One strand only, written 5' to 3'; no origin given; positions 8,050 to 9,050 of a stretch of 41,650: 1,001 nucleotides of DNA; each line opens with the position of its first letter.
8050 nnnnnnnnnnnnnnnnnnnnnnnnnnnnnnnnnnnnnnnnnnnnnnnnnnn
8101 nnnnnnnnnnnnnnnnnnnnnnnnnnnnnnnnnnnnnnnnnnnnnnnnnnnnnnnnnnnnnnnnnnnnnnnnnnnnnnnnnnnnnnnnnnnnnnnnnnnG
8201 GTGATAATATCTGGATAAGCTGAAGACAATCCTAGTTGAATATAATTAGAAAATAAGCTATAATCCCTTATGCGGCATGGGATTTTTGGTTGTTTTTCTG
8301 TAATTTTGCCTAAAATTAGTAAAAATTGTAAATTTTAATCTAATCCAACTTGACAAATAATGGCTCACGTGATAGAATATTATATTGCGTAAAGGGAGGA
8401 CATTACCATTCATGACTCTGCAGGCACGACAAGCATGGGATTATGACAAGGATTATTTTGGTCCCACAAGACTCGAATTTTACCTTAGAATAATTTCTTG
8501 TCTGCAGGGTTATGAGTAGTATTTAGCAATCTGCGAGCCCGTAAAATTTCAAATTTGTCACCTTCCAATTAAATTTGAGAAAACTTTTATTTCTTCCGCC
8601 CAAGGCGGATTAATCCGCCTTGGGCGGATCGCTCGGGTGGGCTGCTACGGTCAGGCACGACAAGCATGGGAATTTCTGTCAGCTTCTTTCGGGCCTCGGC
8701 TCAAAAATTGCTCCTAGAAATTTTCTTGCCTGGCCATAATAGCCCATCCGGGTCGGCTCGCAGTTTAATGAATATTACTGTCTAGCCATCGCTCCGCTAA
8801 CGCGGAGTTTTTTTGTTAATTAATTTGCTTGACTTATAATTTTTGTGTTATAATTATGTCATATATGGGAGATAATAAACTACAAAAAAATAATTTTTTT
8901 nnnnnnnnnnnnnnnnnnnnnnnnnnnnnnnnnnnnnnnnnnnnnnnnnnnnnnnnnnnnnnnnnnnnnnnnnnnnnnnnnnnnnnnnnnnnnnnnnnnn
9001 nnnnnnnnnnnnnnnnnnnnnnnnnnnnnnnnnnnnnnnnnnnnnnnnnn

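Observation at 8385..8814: About 430 nt of promoter-to-terminator, GC-enriched, highly structured RNA with no recognisable family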

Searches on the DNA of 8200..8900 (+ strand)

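Call 4: search_rna_families(source=window, start=8200, end=8900, threshold=evalue, max_evalue=10, show_alignments=4)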
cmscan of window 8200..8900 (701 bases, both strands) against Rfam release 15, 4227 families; matches with E-value up to 10: 4.
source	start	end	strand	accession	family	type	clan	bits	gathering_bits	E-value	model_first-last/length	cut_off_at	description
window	8771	8893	-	RF00782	MIR480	Gene; miRNA;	-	22.3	35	2.6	1-140/140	no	MIR480 microRNA precursor family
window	8828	8881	+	RF02366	Yfr19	Gene; sRNA;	-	17.7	70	8.7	1-82/82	no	Cyanobacterial functional RNA 19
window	8215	8287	+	RF04178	BTnc005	Gene; sRNA;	-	11.4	174.8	6.9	1-205/205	no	Bacteroides sRNA BTnc005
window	8232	8315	+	RF00015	U4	Gene; snRNA; splicing;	CL00007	11.1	46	6.9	58-138/138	no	U4 spliceosomal RNA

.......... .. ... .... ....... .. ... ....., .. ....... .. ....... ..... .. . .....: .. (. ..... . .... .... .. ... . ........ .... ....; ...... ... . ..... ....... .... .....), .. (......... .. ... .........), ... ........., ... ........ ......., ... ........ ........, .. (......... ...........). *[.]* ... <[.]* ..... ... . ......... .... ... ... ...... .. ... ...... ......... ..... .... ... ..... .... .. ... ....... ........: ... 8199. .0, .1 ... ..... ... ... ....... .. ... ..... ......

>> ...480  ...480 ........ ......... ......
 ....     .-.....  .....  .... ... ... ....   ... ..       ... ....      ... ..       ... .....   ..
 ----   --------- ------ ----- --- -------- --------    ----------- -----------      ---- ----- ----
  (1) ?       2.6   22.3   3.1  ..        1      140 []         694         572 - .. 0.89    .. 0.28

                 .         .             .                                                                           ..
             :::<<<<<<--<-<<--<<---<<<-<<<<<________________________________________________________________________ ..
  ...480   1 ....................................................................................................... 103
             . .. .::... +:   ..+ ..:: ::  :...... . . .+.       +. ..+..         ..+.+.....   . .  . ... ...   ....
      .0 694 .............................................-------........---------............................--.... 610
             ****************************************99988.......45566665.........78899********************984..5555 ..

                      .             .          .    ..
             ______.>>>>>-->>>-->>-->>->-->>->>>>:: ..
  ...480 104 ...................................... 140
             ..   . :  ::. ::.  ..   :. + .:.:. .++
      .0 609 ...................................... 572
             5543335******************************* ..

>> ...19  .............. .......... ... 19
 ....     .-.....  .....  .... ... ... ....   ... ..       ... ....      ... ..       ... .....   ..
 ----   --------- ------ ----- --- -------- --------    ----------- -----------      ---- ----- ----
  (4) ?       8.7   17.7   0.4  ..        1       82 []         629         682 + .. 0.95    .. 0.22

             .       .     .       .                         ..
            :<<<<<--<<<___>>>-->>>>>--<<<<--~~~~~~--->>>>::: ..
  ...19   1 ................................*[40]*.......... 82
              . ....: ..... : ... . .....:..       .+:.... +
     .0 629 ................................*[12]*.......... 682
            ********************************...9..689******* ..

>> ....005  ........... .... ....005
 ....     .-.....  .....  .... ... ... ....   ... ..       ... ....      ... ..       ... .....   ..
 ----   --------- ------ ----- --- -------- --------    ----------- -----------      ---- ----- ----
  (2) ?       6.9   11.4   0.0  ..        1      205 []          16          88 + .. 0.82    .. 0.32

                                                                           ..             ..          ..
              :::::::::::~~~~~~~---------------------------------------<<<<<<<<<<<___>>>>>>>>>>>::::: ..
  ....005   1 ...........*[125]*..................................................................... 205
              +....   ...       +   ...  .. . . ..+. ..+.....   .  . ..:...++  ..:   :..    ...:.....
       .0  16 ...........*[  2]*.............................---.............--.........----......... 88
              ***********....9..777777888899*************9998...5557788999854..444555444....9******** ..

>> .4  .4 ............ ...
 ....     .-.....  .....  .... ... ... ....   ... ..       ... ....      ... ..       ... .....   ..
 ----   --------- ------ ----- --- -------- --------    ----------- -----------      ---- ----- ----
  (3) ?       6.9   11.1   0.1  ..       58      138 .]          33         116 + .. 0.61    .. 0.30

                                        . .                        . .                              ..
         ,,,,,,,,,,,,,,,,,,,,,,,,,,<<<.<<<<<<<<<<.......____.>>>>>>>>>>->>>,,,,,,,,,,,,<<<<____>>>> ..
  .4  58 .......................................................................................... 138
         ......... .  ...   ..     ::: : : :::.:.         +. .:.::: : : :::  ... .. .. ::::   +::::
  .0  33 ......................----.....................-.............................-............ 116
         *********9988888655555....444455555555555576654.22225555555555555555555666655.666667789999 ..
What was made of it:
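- On Any Rfam 15 family (4227 models): Window 8200-8900 gives four chance-level hits (E 2.6-8.7), none inside the two domains (call 4).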

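Call 27: search_rna_families(sources=[L044, L009, L018, L047, L010, L046, L062, L081, L029, L056, L125, L071, L120, L017, L053, L075, L077, L012], threshold=gathering)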
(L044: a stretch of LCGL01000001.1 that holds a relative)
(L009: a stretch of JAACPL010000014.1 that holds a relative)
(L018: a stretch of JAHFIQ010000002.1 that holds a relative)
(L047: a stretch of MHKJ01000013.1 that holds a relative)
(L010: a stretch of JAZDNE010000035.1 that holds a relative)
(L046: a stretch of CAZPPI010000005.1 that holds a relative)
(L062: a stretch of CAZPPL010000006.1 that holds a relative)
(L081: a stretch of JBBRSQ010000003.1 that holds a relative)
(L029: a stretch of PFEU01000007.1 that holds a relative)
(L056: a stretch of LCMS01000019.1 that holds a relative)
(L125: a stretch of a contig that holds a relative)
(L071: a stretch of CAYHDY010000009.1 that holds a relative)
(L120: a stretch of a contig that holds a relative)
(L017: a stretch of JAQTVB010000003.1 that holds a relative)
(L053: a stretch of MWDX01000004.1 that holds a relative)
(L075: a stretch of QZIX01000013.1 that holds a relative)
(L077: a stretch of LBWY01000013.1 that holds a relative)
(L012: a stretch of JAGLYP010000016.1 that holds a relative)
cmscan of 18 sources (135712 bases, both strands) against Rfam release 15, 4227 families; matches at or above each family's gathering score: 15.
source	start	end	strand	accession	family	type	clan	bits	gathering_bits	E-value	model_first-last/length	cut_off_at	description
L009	1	441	-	RF00177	SSU_rRNA_bacteria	Gene; rRNA;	CL00111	398.6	50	6.6e-123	1-454/1533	3'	Bacterial small subunit ribosomal RNA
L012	3191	3263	+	RF00005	tRNA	Gene; tRNA;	CL00001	76.2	29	1.3e-14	1-71/71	no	tRNA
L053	1996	2069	+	RF00005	tRNA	Gene; tRNA;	CL00001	74.9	29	3e-14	1-71/71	no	tRNA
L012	3004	3077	+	RF00005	tRNA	Gene; tRNA;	CL00001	69.9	29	7.1e-13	1-71/71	no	tRNA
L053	2128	2201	+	RF00005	tRNA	Gene; tRNA;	CL00001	65.5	29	1.2e-11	1-71/71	no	tRNA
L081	2064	2135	+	RF00005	tRNA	Gene; tRNA;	CL00001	65.2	29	1.4e-11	1-71/71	no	tRNA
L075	87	158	+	RF00005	tRNA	Gene; tRNA;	CL00001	65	29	1.6e-11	1-71/71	no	tRNA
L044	5737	5810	+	RF00005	tRNA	Gene; tRNA;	CL00001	64.8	29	1.8e-11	1-71/71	no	tRNA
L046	4765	4838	-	RF00005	tRNA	Gene; tRNA;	CL00001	64.8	29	1.8e-11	1-71/71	no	tRNA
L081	2346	2419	+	RF00005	tRNA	Gene; tRNA;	CL00001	64.8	29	1.8e-11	1-71/71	no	tRNA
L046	5085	5156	-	RF00005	tRNA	Gene; tRNA;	CL00001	64.4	29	2.3e-11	1-71/71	no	tRNA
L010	5821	5894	+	RF00005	tRNA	Gene; tRNA;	CL00001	63.9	29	3.2e-11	1-71/71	no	tRNA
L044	5419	5490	+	RF00005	tRNA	Gene; tRNA;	CL00001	63.2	29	4.8e-11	1-71/71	no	tRNA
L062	1524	1595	-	RF00005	tRNA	Gene; tRNA;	CL00001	62.8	29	6.2e-11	1-71/71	no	tRNA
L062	946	1019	-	RF00005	tRNA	Gene; tRNA;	CL00001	62.7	29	7e-11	1-71/71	no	tRNA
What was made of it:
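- On Any Rfam 15 family (4227 models): 18 related loci give only tRNAs and one SSU rRNA fragment (call 27).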

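Call 49: build_rna_model(alignment_id=A3)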
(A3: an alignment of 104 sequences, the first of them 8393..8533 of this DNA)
Model R1 built from alignment A3 (104 sequences, 154 columns); structure: RNAalifold consensus.
model positions 139; base pairs 26; branch points 0; effective number of sequences 6.38; information 0.59 bits per position. Calibrated on 0.2 Mb of random sequence (short: E-values are rough).
structure used (alignment columns):
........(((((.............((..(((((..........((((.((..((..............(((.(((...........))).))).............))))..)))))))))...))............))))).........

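Call 50: search_with_rna_model(model_id=R1, sources=[window, L001, L002, L004, L006, L007, L008, L009, L010, L011, L012, L013, L014, L015, L016, L017, L018, L019, L020, L021, L022, L023, L024, L025, L026, L027, L028, L029, L030, L031, L032, L033, L034, L035, L036, L037, L038, L039, L040, L041, L042, L043, L044, L045, L046, L047, L048, L049, L050, L051, L052, L053, L054, L055, L056, L057, L058, L059, L060, L061, L062, L063, L064, L065, L066, L067, L068, L069, L070, L071, L072, L074, L075, L076, L077, L078, L079, L080, L081, L082, L083, L084, L085, L086, L087, L088, L089, L090, L091, L092, L093, L094, L095, L096, L097, L098, L099, L100], max_evalue=0.01, make_alignment=true)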
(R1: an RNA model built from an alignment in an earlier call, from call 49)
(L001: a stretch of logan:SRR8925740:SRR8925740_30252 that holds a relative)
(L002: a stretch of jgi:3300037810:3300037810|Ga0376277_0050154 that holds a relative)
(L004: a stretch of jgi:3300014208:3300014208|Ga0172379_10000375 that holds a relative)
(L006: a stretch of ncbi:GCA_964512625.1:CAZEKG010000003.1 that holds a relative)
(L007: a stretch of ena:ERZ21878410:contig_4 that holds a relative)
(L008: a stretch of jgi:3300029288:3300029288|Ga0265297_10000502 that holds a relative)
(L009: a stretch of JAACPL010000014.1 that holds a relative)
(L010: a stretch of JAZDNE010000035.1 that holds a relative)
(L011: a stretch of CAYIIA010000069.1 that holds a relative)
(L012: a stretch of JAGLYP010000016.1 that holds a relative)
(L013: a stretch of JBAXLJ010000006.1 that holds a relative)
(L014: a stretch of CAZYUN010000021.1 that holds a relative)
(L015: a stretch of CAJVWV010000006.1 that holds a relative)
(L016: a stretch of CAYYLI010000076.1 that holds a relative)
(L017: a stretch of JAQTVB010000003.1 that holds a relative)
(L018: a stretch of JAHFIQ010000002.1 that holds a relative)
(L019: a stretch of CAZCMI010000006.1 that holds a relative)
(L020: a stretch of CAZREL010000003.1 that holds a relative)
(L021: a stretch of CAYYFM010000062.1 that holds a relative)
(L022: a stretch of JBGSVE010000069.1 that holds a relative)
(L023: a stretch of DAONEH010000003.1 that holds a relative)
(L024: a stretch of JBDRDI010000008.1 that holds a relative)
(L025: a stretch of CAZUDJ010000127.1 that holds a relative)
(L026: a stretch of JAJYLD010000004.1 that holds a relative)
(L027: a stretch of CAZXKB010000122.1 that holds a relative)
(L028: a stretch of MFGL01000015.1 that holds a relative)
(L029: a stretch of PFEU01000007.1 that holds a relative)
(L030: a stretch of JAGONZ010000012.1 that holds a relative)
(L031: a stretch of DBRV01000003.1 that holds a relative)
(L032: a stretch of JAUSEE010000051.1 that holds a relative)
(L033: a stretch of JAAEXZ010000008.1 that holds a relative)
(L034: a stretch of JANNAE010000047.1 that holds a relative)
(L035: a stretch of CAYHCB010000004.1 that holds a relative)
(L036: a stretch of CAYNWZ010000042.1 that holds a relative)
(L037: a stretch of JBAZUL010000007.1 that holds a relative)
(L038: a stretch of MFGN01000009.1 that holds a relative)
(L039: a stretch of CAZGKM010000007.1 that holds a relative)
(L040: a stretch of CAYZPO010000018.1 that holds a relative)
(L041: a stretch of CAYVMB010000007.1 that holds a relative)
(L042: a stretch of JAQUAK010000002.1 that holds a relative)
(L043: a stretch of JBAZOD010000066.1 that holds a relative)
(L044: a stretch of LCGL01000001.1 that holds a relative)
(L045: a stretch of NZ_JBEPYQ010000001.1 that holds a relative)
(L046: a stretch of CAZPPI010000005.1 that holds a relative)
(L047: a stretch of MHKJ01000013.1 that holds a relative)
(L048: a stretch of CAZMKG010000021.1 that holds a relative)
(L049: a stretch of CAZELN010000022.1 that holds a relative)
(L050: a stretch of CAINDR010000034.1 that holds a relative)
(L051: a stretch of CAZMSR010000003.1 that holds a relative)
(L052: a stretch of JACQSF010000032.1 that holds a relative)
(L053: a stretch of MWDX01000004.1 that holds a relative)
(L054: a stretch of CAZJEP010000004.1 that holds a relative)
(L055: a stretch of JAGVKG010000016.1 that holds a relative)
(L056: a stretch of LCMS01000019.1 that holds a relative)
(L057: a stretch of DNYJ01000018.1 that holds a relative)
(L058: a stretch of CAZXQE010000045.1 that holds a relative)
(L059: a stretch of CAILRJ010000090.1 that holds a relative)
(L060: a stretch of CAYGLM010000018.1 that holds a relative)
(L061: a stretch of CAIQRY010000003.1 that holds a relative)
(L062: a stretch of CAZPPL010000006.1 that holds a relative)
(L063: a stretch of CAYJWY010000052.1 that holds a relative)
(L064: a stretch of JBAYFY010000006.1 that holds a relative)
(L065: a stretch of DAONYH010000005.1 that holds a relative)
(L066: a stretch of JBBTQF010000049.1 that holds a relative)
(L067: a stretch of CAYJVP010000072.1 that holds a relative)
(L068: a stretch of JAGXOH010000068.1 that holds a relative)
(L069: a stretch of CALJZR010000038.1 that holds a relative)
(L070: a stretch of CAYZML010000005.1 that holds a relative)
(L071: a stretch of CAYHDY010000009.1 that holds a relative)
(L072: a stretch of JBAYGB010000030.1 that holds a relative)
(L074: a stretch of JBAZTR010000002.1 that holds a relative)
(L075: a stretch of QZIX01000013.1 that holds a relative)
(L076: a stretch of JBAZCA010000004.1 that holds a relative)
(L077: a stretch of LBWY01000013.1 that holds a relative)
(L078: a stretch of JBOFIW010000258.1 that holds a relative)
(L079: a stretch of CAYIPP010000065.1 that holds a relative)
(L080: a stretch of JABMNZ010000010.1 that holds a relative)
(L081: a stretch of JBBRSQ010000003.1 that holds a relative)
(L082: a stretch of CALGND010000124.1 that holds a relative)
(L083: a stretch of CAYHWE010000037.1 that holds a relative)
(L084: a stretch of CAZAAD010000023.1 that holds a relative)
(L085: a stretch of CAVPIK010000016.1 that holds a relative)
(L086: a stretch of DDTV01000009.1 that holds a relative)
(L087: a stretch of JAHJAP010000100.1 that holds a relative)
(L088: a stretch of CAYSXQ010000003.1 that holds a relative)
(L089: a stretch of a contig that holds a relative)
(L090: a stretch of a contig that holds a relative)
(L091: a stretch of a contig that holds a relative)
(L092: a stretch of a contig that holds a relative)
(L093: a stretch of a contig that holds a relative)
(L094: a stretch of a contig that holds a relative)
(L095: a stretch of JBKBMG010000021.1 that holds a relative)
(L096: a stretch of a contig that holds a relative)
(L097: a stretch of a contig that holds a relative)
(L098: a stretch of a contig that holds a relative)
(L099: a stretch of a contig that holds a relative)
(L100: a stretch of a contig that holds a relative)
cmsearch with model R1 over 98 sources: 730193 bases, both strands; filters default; matches with E-value up to 0.01: 154.
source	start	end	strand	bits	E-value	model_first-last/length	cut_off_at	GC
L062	3068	3208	-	128.4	1.3e-41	1-139/139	no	0.39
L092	216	356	-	127.4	3.1e-41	1-139/139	no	0.39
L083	5408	5547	-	125.6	1.4e-40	1-139/139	no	0.4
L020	6062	6202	+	125.1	2.2e-40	1-139/139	no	0.38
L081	592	732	+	124.5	3.4e-40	1-139/139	no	0.43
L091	1337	1477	+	124.5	3.5e-40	1-139/139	no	0.42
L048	2168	2308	-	124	4.9e-40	1-139/139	no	0.4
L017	3125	3265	+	123.2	9.7e-40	1-139/139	no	0.43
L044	3912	4050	+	123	1.2e-39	1-139/139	no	0.43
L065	7422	7560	+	123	1.2e-39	1-139/139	no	0.4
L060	5513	5652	+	120.1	1.2e-38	1-139/139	no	0.41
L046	6601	6740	-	119.7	1.7e-38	1-139/139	no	0.34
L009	6538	6677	+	118.4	5e-38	1-139/139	no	0.35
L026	354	498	+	118.1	6.4e-38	1-139/139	no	0.36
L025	627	764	+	117.8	8.2e-38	1-139/139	no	0.38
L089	2184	2323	+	117.4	1.1e-37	1-139/139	no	0.43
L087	2640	2780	-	117.2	1.4e-37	1-139/139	no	0.33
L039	5019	5158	-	116.9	1.7e-37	1-139/139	no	0.44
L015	7822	7959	-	116.9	1.7e-37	1-139/139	no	0.38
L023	6349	6487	-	116.7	2e-37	1-139/139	no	0.37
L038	6147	6287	+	116.4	2.7e-37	1-139/139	no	0.39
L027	849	989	-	116.3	2.7e-37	1-139/139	no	0.43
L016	2015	2153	+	115.6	4.9e-37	1-139/139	no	0.4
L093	4858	4997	-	114.8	9.8e-37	1-139/139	no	0.37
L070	5615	5753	-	114.7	1.1e-36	1-139/139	no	0.41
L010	321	459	+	113.8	2.2e-36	1-139/139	no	0.37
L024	7455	7595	+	112.2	8.4e-36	1-139/139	no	0.35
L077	2626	2768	-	111.2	1.8e-35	1-139/139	no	0.46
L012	6664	6804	-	110.8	2.7e-35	1-139/139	no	0.38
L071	1056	1196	-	110.5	3.3e-35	1-139/139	no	0.42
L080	6876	7016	+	110.5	3.4e-35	1-139/139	no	0.5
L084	110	250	+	109.2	9.4e-35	1-139/139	no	0.44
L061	7665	7786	-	108.9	1.2e-34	18-139/139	5'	0.46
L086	5621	5759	+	108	2.5e-34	1-139/139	no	0.44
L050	1329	1502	+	107.7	3.3e-34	1-139/139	no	0.39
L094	4821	4961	+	107.7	3.3e-34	1-139/139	no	0.5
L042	5636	5806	-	107.7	3.3e-34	1-139/139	no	0.43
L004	3756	3891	+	107.2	5.1e-34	1-139/139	no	0.48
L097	1705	1845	+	106.7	7.6e-34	1-139/139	no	0.46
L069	546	713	+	106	1.3e-33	1-139/139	no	0.46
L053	4709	4879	-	105.8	1.6e-33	1-139/139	no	0.45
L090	2200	2338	+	105.2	2.6e-33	1-139/139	no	0.44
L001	3603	3740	+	105.2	2.6e-33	1-139/139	no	0.55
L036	2956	3094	-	103.9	7.3e-33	1-139/139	no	0.44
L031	1375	1514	+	103.9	7.6e-33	1-139/139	no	0.41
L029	6296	6436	-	103.6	9.3e-33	1-139/139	no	0.47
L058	484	622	+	103.6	9.7e-33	1-139/139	no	0.45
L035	3819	3999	+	103.4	1.1e-32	1-139/139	no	0.35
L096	6314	6451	+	103.3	1.2e-32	1-139/139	no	0.47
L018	3532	3672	+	102.6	2.1e-32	1-139/139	no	0.48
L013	3473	3648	-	101.9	3.6e-32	1-139/139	no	0.4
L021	6481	6620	-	101.6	5e-32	1-139/139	no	0.47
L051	7283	7419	-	101.5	5.1e-32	1-139/139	no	0.47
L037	5978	6116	+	101.3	6e-32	1-139/139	no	0.47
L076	5235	5373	+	101.3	6e-32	1-139/139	no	0.47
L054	5406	5545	+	101.1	7.1e-32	1-139/139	no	0.42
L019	7492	7632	+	99.8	2e-31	1-139/139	no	0.56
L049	2683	2821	+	99.6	2.4e-31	1-139/139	no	0.48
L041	816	954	-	99.6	2.4e-31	1-139/139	no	0.42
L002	1326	1463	+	99.4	2.8e-31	1-139/139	no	0.51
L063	2509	2647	-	99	3.9e-31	1-139/139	no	0.46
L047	2477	2615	-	98.9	4.5e-31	1-139/139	no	0.43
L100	3573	3710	+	98.8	4.7e-31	1-139/139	no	0.46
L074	6485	6621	-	98.1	8.3e-31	1-139/139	no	0.5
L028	5119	5258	+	98.1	8.4e-31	1-139/139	no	0.45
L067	3645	3782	-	97.4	1.5e-30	1-139/139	no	0.49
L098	42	182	-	97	2.1e-30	1-139/139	no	0.47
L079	4077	4217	-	96.9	2.3e-30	1-139/139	no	0.38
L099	806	942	+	96.1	4.5e-30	1-139/139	no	0.45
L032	2766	2903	-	95.6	6.6e-30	1-139/139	no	0.45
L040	3985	4126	+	95.5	6.9e-30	1-139/139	no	0.5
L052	5095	5233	+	95.5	7.1e-30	1-139/139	no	0.47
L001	3384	3524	+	95.1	1e-29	1-139/139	no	0.37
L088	6507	6646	-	94.8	1.2e-29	1-139/139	no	0.42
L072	5305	5445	+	94.5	1.7e-29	1-139/139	no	0.43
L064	2905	3043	-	92.7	7.1e-29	1-139/139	no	0.53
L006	5684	5822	-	92.1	1.2e-28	1-139/139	no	0.47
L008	5688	5827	-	91.7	1.7e-28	1-139/139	no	0.46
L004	3516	3658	+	91.3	2.3e-28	1-139/139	no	0.41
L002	1107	1247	+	91.2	2.4e-28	1-139/139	no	0.4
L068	96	251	+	89.3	1.2e-27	1-139/139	no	0.43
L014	5325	5465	-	88.9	1.5e-27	1-139/139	no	0.48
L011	447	585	+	88.8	1.7e-27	1-139/139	no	0.48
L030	3620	3758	-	88.6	2e-27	1-139/139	no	0.54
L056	4942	5082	-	87.4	5.4e-27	1-139/139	no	0.53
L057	1412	1551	+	85.8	2.1e-26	1-139/139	no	0.51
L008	5896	6042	-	84.5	6e-26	1-139/139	no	0.38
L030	3843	3980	-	81.4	7.2e-25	1-139/139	no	0.44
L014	5564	5702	-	81.2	9e-25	1-139/139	no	0.4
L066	7494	7633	-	79.9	2.5e-24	1-139/139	no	0.52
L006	5909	6049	-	79.9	2.6e-24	1-139/139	no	0.41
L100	3362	3505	+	79.2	4.6e-24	1-139/139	no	0.39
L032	2982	3119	-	78.5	8e-24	1-139/139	no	0.41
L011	248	390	+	71.1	3.5e-21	1-139/139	no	0.41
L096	6111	6256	+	70.5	5.7e-21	1-139/139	no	0.4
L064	3148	3287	-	63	2.7e-18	1-139/139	no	0.43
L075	4785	4919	-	62.8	3.1e-18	1-139/139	no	0.42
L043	1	122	-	49.1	2.3e-13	1-78/139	3'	0.37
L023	6351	6489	+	33.1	1.2e-07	1-139/139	no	0.37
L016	2013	2151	-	32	2.8e-07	1-139/139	no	0.4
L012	6666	6806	+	31.7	3.8e-07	1-139/139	no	0.39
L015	7823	7961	+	31.6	4.1e-07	1-139/139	no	0.37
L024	7453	7593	-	29.3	2.5e-06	1-139/139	no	0.36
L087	2641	2782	+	29.3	2.6e-06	1-139/139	no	0.32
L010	319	458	-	28.5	4.9e-06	1-139/139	no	0.36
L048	2169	2310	+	28.2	6.3e-06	1-139/139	no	0.4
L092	217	358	+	28.2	6.6e-06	1-139/139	no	0.39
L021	6482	6621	+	28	7.6e-06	1-139/139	no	0.48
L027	851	991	+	27.8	9.1e-06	1-139/139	no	0.43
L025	625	763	-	27.5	1.1e-05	1-139/139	no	0.38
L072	5303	5443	-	27.4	1.3e-05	1-139/139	no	0.43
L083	5409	5549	+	27.2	1.5e-05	1-139/139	no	0.4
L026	352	497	-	26.7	2.2e-05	1-139/139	no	0.36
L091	1335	1476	-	26.7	2.3e-05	1-139/139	no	0.42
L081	590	731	-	26.6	2.3e-05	1-139/139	no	0.44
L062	3069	3210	+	26.3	3.2e-05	1-139/139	no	0.39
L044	3910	4049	-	26.2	3.2e-05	1-139/139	no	0.44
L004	3755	3890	-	26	3.8e-05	1-139/139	no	0.49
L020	6060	6201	-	26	4e-05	1-139/139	no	0.38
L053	4710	4881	+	25.9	4.3e-05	1-139/139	no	0.45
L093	4859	4998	+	25.3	6.8e-05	1-139/139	no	0.37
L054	5404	5544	-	24.7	0.00011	1-139/139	no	0.41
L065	7420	7558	-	24.6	0.00012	1-139/139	no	0.4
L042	5637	5808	+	24.6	0.00012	1-139/139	no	0.42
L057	1411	1550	-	24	0.00019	1-139/139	no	0.51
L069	544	712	-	24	0.0002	1-139/139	no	0.46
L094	4820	4960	-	24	0.00021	1-139/139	no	0.5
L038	6145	6286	-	23.6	0.00029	1-139/139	no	0.39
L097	1703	1844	-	23.6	0.00029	1-139/139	no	0.46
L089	2182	2322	-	23.1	0.00041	1-139/139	no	0.43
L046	6602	6742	+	23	0.00047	1-139/139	no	0.35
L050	1327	1501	-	23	0.00047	1-139/139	no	0.38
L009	6537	6676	-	22.9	0.00052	1-139/139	no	0.35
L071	1057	1197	+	22.5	0.00071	1-139/139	no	0.42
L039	5020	5160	+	22.2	0.00086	1-139/139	no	0.44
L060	5511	5651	-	22.2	0.00087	1-139/139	no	0.4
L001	3602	3739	-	21.9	0.0011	1-139/139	no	0.55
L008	5689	5828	+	21.8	0.0012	1-139/139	no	0.46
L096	6313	6450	-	21.8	0.0012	1-139/139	no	0.46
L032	2767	2904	+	21.3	0.0018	1-139/139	no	0.44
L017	3123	3264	-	21.1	0.0022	1-139/139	no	0.44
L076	5234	5371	-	20.4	0.004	1-139/139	no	0.46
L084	108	249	-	20.2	0.0044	1-139/139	no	0.44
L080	6875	7015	-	20.2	0.0045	1-139/139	no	0.49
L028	5118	5256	-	20.1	0.0051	1-139/139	no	0.46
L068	94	250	-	20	0.0052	1-139/139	no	0.43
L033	3217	3238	+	19.9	0.0057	31-108/139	no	0.64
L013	3474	3650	+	19.6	0.0073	1-139/139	no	0.4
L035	3817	3998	-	19.6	0.0076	1-139/139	no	0.36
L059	2079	2167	+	19.5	0.0084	27-112/139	no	0.55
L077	2627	2770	+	19.4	0.009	1-139/139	no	0.45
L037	5977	6114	-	19.3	0.0098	1-139/139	no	0.47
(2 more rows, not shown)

Alignment A5: 150 matches aligned to the model, 284 columns, each read 5' to 3' on its own strand. Consensus structure (alignment columns), stored with it:
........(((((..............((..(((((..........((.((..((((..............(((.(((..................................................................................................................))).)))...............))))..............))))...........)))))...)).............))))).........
